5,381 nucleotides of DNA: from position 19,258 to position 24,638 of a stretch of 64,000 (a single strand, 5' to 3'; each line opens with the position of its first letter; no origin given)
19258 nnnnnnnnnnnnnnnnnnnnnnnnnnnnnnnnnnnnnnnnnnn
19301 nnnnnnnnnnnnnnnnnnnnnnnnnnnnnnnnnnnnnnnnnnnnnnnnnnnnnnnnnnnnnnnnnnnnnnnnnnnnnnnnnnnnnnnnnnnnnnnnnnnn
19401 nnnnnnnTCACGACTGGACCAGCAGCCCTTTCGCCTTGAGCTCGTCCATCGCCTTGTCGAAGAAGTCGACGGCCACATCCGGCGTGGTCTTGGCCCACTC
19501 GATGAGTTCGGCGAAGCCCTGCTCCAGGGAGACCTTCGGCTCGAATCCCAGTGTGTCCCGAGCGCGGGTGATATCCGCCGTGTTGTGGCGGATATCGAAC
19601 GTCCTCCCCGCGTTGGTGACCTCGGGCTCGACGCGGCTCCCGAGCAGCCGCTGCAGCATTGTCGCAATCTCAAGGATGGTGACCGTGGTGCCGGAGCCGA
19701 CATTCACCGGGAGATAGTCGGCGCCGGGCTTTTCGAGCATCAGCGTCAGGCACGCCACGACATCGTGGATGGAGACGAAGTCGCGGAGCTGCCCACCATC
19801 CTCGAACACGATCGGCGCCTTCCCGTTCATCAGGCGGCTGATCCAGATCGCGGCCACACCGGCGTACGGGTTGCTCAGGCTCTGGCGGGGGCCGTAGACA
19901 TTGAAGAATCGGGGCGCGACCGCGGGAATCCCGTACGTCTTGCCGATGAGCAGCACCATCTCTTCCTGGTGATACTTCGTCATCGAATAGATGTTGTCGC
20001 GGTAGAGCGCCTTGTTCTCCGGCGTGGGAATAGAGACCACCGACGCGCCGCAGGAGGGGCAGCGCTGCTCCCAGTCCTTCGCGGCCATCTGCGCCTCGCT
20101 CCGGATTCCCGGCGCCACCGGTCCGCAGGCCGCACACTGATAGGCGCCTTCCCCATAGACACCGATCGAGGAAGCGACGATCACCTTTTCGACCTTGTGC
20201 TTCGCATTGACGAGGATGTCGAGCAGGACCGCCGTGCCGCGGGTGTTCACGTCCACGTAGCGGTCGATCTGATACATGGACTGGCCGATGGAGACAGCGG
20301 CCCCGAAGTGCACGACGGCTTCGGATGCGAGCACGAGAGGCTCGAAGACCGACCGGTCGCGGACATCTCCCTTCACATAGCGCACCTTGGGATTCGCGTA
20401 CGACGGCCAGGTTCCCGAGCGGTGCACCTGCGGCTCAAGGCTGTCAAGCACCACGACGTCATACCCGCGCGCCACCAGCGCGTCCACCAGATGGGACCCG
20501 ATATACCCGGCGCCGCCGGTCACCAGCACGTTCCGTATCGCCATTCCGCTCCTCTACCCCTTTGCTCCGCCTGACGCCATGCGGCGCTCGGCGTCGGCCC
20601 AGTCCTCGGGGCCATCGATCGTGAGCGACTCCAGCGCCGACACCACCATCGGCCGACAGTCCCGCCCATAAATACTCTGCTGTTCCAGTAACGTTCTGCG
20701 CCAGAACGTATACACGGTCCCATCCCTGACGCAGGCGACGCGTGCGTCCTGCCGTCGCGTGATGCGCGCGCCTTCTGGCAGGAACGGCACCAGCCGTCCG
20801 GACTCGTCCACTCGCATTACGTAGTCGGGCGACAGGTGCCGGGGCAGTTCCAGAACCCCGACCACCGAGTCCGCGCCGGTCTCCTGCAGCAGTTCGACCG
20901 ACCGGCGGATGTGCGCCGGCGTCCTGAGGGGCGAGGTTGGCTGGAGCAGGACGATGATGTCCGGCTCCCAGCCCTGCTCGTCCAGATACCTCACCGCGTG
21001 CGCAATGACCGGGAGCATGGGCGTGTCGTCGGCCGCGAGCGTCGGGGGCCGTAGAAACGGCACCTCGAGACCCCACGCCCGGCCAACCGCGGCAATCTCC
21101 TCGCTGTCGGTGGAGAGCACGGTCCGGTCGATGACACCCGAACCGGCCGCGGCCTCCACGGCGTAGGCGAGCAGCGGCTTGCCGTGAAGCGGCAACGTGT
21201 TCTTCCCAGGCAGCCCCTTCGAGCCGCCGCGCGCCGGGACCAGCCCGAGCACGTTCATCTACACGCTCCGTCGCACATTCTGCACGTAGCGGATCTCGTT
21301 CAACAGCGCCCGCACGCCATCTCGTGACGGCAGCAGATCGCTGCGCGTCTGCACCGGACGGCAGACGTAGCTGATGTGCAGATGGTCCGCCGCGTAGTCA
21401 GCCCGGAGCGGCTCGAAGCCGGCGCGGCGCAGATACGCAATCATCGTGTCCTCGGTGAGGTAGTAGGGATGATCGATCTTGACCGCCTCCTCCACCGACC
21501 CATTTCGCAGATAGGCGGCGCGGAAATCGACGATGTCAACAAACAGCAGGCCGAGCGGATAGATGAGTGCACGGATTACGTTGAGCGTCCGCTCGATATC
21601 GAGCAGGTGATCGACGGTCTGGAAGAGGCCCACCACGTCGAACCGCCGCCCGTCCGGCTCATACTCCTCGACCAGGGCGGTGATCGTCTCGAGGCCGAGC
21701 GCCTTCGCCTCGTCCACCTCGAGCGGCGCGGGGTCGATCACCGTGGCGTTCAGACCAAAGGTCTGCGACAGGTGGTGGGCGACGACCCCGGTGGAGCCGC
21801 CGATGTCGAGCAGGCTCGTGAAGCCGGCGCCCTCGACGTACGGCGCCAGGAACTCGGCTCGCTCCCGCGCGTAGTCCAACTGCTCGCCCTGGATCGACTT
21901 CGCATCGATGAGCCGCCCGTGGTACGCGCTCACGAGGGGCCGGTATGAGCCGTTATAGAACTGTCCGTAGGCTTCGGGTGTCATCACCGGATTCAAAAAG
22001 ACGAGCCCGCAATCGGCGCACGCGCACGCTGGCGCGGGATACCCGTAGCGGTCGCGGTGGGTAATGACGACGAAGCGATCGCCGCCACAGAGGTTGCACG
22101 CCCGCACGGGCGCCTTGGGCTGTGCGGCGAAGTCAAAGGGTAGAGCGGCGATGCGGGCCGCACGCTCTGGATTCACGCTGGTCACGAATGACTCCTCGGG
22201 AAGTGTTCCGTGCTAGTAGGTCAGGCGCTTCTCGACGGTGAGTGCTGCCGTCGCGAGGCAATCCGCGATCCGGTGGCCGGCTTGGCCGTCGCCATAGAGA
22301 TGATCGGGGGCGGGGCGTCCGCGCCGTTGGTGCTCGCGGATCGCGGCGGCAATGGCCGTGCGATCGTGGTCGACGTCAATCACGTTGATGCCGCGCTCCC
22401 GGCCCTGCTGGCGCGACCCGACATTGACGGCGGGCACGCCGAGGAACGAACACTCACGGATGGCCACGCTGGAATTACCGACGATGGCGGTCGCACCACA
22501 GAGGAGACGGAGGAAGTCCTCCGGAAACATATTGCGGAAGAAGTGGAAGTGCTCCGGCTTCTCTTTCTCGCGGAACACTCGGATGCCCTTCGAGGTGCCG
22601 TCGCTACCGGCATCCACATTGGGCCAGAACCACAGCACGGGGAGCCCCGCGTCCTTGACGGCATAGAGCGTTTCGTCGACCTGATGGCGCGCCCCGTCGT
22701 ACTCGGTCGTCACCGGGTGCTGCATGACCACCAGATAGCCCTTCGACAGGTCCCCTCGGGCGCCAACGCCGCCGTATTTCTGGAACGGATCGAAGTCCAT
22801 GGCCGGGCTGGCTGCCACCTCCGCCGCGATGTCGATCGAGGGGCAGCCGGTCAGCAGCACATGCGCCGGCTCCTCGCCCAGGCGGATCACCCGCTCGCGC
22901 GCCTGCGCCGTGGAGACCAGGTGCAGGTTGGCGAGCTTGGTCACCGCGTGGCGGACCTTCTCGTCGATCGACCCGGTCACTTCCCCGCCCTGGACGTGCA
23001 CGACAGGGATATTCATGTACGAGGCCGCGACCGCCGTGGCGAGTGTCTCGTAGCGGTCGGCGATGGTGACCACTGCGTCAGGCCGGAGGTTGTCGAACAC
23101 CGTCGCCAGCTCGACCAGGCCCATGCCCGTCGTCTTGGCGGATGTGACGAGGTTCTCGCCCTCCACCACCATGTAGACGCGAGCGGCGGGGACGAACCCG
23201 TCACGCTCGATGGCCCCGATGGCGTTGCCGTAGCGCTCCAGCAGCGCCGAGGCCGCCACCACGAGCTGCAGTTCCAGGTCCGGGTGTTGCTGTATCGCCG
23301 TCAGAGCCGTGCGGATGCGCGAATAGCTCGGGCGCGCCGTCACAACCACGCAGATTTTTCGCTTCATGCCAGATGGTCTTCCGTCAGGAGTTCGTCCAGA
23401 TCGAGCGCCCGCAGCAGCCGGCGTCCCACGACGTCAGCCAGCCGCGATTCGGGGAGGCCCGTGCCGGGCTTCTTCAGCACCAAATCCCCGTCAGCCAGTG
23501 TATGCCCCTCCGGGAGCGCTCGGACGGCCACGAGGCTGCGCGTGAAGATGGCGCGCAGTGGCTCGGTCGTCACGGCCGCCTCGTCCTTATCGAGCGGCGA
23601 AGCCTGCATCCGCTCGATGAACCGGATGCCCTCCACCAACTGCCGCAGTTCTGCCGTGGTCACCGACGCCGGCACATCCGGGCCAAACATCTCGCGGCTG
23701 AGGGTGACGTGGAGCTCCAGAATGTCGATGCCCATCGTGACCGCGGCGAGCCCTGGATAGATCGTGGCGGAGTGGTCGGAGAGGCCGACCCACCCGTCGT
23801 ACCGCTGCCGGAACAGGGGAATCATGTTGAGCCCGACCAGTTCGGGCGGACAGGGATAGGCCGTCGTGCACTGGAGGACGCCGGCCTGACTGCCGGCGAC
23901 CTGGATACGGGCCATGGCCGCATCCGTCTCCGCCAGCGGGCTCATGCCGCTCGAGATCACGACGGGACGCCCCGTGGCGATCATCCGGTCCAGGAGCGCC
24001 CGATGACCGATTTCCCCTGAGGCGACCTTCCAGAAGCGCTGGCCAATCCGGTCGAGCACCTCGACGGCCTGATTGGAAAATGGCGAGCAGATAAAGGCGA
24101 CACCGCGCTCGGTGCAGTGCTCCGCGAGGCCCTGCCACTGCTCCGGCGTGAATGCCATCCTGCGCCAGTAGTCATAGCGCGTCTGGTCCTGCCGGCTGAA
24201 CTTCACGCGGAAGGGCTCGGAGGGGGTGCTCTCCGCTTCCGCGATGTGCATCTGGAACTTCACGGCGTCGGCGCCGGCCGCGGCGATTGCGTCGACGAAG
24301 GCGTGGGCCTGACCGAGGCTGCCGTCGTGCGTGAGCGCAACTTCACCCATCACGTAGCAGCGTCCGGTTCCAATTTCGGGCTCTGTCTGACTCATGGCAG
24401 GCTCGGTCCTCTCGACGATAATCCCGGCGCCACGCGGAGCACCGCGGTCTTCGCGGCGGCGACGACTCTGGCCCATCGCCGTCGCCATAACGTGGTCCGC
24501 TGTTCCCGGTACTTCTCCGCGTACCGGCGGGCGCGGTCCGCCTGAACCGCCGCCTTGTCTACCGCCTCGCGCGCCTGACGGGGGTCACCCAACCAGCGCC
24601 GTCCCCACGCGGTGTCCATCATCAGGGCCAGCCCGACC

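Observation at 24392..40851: Iterated array: nine consecutive coupled genes (16.5 kb) encode six FamA and five FamB domains of no family I can name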

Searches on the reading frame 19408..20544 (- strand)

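Call 13: search_protein_families(library=pfam, max_evalue=0.001, proteins=[window:19408-20544:-])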
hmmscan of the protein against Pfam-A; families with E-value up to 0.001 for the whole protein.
window:19408-20544:- (378 aa): 9 families
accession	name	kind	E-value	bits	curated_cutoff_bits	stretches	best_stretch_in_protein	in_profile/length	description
PF01370.27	Epimerase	-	1.7e-44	152.5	20.9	2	6-135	1-124/240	NAD dependent epimerase/dehydratase family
PF16363.11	GDP_Man_Dehyd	-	6e-41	141.4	27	2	7-132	1-135/332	GDP-mannose 4,6 dehydratase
PF01073.25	3Beta_HSD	-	4.7e-16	59.1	22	1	7-133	1-123/280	3-beta hydroxysteroid dehydrogenase/isomerase family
PF02719.21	Polysacc_synt_2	-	1e-09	38.4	20.2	1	6-125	1-127/293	Polysaccharide biosynthesis protein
PF07993.18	NAD_binding_4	-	2.3e-08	34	20.1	1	8-229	1-214/258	Male sterility protein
PF00106.31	adh_short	-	2.1e-06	27.8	26.6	1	5-74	2-71/195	short chain dehydrogenase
PF13460.12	NAD_binding_10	-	3.5e-06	27.4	27.2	1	10-132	1-104/184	NAD(P)H-binding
PF05368.20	NmrA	-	1.2e-05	25.5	27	1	5-78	4-74/298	NmrA-like family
PF08659.16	KR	-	0.00022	21.6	22.6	1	6-127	3-137/180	KR domain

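Call 42: search_protein_families(library=ncbifam, max_evalue=0.001, proteins=[window:19408-20544:-])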
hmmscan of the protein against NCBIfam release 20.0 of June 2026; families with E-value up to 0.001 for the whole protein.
window:19408-20544:- (378 aa): 38 families (the best 25 are shown)
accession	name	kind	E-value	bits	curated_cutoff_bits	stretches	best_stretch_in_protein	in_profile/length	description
TIGR01179.1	galE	equivalog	2.2e-37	128.6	262.3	2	5-133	1-128/332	UDP-glucose 4-epimerase GalE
TIGR01181.1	dTDP_gluc_dehyt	equivalog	2e-36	125.7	365.1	2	6-132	2-131/321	dTDP-glucose 4,6-dehydratase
TIGR04180.1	EDH_00030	hypoth_equivalog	1.2e-33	116.5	475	2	6-135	1-130/297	NAD-dependent 4,6-dehydratase LegB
TIGR02197.1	heptose_epim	equivalog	3.7e-30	105.2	274.6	2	183-352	135-314/316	ADP-glyceromanno-heptose 6-epimerase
NF007956.0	PRK10675.1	subfamily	3.8e-22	78.9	394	1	5-132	2-130/338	UDP-glucose 4-epimerase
NF011728.1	PRK15181.1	equivalog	5.7e-18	65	760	1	184-350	163-336/348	Vi polysaccharide biosynthesis UDP-N-acetylglucosaminuronic acid C-4 epimerase TviC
NF043036.1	ErythonDh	equivalog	1.3e-15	57.4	325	1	5-132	2-131/321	D-erythronate dehydrogenase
NF042422.1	oxyalk_red_OleD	equivalog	4.8e-14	52.5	580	1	5-130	2-114/329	2-alkyl-3-oxoalkanoate reductase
NF007490.0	PRK10084.1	subfamily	5.6e-14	51.9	649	2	6-112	3-112/361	dTDP-glucose 4,6-dehydratase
NF008360.0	PRK11150.1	equivalog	9.4e-14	51.3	452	1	184-295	138-248/310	ADP-glyceromanno-heptose 6-epimerase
TIGR03466.1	HpnA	hypoth_equivalog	1.3e-13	50.6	367.65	1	5-131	2-118/327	hopanoid-associated sugar epimerase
NF041015.1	UDPsulfquin_syn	equivalog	3e-12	46.2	575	1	6-346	3-358/384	UDP-sulfoquinovose synthase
NF007582.0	PRK10217.1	equivalog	7.5e-12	45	698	1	3-110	1-111/355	dTDP-glucose 4,6-dehydratase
NF052578.1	StrlDmthSdmBMthl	equivalog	1.5e-11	44.6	600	1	6-132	3-119/328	sterol demethylase protein SdmB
NF050030.1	thlkprotThyD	equivalog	1.7e-10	40.6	400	1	6-134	3-131/305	thylakoid membrane protein ThyD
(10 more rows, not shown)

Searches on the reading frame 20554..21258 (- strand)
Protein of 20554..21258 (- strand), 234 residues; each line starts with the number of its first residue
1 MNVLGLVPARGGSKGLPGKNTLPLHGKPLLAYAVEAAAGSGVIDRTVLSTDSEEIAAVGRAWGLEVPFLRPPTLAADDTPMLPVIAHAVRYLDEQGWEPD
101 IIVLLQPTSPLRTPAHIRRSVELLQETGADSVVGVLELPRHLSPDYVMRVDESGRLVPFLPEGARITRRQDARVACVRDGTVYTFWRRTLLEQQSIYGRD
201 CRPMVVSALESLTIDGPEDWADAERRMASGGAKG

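Call 13: search_protein_families(library=pfam, max_evalue=0.001, proteins=[window:20554-21258:-])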
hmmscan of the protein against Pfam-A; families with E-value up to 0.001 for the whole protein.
window:20554-21258:- (234 aa): 2 families
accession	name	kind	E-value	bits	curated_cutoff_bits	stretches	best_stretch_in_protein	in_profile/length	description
PF02348.25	CTP_transf_3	-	1.5e-22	80.9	22.6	1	5-132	2-122/217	Cytidylyltransferase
PF12804.13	NTP_transf_3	-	9.7e-06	26.3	27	1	19-135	16-122/160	MobA-like NTP transferase domain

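Call 42: search_protein_families(library=ncbifam, max_evalue=0.001, proteins=[window:20554-21258:-])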
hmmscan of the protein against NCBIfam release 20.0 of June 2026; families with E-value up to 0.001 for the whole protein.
window:20554-21258:- (234 aa): 6 families
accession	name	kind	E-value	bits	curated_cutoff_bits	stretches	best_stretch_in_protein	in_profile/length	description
TIGR03584.1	PseF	equivalog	1.1e-44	152.7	205.7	1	5-224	2-217/222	pseudaminic acid cytidylyltransferase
NF003952.0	PRK05450.1-5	subfamily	3.8e-13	49.2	193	1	1-129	1-121/250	3-deoxy-manno-octulosonate cytidylyltransferase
NF003950.0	PRK05450.1-3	subfamily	1e-12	48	234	1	1-130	1-123/248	3-deoxy-manno-octulosonate cytidylyltransferase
NF009905.0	PRK13368.1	subfamily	3.8e-12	46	255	1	1-134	1-124/243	3-deoxy-manno-octulosonate cytidylyltransferase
NF003948.0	PRK05450.1-1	equivalog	5.9e-10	38.8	281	1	2-133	5-129/248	3-deoxy-manno-octulosonate cytidylyltransferase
TIGR00466.1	kdsB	equivalog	1.2e-06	28.1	155.2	1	5-69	5-68/241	3-deoxy-manno-octulosonate cytidylyltransferase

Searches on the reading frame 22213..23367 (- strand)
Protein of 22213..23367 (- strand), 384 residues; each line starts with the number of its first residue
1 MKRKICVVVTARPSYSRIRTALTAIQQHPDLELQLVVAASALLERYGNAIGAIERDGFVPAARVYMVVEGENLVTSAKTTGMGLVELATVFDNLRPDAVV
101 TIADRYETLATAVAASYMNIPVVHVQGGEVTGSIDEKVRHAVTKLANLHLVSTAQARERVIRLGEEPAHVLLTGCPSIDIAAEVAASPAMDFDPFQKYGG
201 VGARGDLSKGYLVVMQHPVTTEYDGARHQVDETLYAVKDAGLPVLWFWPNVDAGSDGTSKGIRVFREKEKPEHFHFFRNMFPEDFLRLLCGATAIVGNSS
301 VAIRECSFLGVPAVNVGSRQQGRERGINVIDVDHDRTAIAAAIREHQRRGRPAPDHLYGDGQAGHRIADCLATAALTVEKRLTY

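Call 13: search_protein_families(library=pfam, max_evalue=0.001, proteins=[window:22213-23367:-])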
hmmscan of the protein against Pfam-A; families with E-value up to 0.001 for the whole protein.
window:22213-23367:- (384 aa): 1 family
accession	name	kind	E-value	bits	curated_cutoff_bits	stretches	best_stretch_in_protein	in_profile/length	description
PF02350.25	Epimerase_2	-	2.3e-65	221.2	30.6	1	24-371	2-346/347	UDP-N-acetylglucosamine 2-epimerase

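Call 42: search_protein_families(library=ncbifam, max_evalue=0.001, proteins=[window:22213-23367:-])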
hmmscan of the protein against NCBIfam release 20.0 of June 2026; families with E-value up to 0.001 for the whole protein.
window:22213-23367:- (384 aa): 2 families
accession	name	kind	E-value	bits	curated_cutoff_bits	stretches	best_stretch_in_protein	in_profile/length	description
TIGR03568.1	NeuC_NnaA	equivalog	6.8e-109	364.1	235.9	1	3-371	1-365/365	UDP-N-acetylglucosamine 2-epimerase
TIGR00236.1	wecB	equivalog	1.2e-16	60.9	210.15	1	4-191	2-186/366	non-hydrolyzing UDP-N-acetylglucosamine 2-epimerase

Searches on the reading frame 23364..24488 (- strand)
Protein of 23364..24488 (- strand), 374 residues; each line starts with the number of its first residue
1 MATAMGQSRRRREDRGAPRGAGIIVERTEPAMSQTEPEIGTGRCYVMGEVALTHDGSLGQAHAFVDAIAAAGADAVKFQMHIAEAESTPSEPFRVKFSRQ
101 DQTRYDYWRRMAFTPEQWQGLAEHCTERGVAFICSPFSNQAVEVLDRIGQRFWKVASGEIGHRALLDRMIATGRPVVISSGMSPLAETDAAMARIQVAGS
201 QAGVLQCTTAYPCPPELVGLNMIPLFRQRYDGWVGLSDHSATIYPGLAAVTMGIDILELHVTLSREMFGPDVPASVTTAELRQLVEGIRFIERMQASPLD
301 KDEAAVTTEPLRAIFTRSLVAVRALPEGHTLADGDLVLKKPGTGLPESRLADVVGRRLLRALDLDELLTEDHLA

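Call 13: search_protein_families(library=pfam, max_evalue=0.001, proteins=[window:23364-24488:-])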
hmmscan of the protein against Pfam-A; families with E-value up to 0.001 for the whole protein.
window:23364-24488:- (374 aa): 2 families
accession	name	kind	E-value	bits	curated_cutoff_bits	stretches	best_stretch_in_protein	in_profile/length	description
PF03102.20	NeuB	-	9.3e-61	205.8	22.1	1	65-295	2-236/241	NeuB family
PF08666.17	SAF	-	5.9e-09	36.8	21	1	317-373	2-62/63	SAF domain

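Call 42: search_protein_families(library=ncbifam, max_evalue=0.001, proteins=[window:23364-24395:-])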
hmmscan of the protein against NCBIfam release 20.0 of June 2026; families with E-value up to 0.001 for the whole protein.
window:23364-24395:- (343 aa): 2 families
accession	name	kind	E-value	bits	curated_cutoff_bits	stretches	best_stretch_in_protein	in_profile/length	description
TIGR03569.1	NeuB_NnaB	equivalog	3.6e-80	269.5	399.65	1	13-336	1-328/329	N-acetylneuraminate synthase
TIGR03586.1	PseI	equivalog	7.1e-55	186.5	340.25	1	13-332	2-322/327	pseudaminic acid synthase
